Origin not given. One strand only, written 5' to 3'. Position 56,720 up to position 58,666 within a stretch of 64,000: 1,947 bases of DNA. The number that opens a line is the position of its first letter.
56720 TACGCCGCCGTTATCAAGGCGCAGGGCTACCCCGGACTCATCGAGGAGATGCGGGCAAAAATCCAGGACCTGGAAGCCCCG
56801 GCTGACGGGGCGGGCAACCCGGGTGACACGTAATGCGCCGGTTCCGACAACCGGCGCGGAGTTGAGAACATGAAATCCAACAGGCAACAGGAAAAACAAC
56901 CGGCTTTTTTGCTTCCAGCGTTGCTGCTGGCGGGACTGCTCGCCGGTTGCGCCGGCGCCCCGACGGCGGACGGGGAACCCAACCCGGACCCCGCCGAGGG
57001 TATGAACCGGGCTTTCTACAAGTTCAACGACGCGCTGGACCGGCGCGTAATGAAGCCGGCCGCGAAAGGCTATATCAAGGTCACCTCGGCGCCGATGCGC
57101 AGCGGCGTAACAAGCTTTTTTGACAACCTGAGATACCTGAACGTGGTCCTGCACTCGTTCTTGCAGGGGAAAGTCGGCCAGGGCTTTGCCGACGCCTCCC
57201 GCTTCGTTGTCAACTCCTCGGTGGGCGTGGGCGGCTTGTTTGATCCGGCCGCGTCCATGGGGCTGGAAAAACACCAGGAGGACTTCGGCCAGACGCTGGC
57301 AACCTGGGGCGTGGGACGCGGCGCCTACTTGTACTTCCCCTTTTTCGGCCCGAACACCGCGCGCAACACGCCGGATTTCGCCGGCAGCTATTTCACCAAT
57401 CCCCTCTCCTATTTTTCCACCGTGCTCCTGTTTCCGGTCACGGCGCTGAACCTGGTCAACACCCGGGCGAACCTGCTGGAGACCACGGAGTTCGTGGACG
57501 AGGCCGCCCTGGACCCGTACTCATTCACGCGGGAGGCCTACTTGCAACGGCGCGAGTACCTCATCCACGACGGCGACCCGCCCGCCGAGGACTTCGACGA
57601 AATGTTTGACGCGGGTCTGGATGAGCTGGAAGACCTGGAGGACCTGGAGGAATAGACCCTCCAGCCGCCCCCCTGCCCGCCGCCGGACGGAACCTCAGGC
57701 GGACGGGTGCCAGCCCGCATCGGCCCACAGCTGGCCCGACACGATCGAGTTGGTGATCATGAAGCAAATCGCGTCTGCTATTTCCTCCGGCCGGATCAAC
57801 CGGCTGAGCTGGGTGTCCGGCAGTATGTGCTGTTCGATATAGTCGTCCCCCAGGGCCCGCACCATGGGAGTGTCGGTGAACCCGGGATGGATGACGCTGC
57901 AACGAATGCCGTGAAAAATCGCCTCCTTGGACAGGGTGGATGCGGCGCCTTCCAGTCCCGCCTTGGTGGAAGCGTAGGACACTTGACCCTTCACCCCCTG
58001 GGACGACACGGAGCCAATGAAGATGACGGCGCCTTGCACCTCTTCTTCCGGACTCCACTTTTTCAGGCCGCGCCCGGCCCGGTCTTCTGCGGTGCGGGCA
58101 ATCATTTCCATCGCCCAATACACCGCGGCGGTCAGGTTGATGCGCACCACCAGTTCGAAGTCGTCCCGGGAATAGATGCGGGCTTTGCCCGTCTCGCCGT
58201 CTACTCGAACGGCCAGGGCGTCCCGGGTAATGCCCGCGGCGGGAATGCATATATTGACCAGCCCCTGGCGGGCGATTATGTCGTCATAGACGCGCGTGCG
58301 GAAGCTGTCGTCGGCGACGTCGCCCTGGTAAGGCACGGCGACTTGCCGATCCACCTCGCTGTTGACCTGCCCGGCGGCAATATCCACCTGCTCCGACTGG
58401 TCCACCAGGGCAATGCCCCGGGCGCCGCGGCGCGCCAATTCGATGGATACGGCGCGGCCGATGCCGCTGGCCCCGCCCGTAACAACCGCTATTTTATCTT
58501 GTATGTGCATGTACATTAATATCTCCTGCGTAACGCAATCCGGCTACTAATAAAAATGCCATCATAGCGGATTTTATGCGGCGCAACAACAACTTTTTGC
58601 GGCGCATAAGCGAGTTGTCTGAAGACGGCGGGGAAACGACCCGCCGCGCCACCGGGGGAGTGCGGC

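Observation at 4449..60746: Recurrent tandem duplication of gene boundaries across the window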

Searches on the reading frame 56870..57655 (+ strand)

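Call 44: search_protein_families(library=pfam, max_evalue=0.00001, proteins=[window:56870-57655:+])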
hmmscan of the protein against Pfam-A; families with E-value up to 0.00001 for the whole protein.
window:56870-57655:+ (261 aa): 1 family
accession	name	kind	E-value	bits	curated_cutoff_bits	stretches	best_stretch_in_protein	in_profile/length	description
PF04333.18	MlaA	-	4.7e-69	232.4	25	1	39-230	2-194/195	MlaA lipoprotein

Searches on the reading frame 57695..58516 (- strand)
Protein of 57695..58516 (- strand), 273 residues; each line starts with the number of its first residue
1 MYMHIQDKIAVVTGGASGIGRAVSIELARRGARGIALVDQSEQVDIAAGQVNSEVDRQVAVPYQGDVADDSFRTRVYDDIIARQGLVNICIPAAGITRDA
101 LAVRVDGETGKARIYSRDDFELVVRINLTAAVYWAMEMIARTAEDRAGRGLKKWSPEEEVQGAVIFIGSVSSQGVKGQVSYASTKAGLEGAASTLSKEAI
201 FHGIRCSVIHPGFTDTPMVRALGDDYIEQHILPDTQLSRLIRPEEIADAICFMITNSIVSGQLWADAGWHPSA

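Call 23: search_protein_families(library=pfam, proteins=[window:57695-58516:-])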
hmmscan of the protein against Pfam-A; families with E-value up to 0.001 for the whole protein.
window:57695-58516:- (273 aa): 3 families
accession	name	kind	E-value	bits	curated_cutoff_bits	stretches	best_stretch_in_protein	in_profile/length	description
PF00106.31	adh_short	-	9.3e-32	110.5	26.6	1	8-225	1-193/195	short chain dehydrogenase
PF13561.12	adh_short_C2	-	1.4e-30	107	27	1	16-270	3-236/236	Enoyl-(Acyl carrier protein) reductase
PF08659.16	KR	-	2.1e-10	41.3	22.6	1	11-108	4-103/180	KR domain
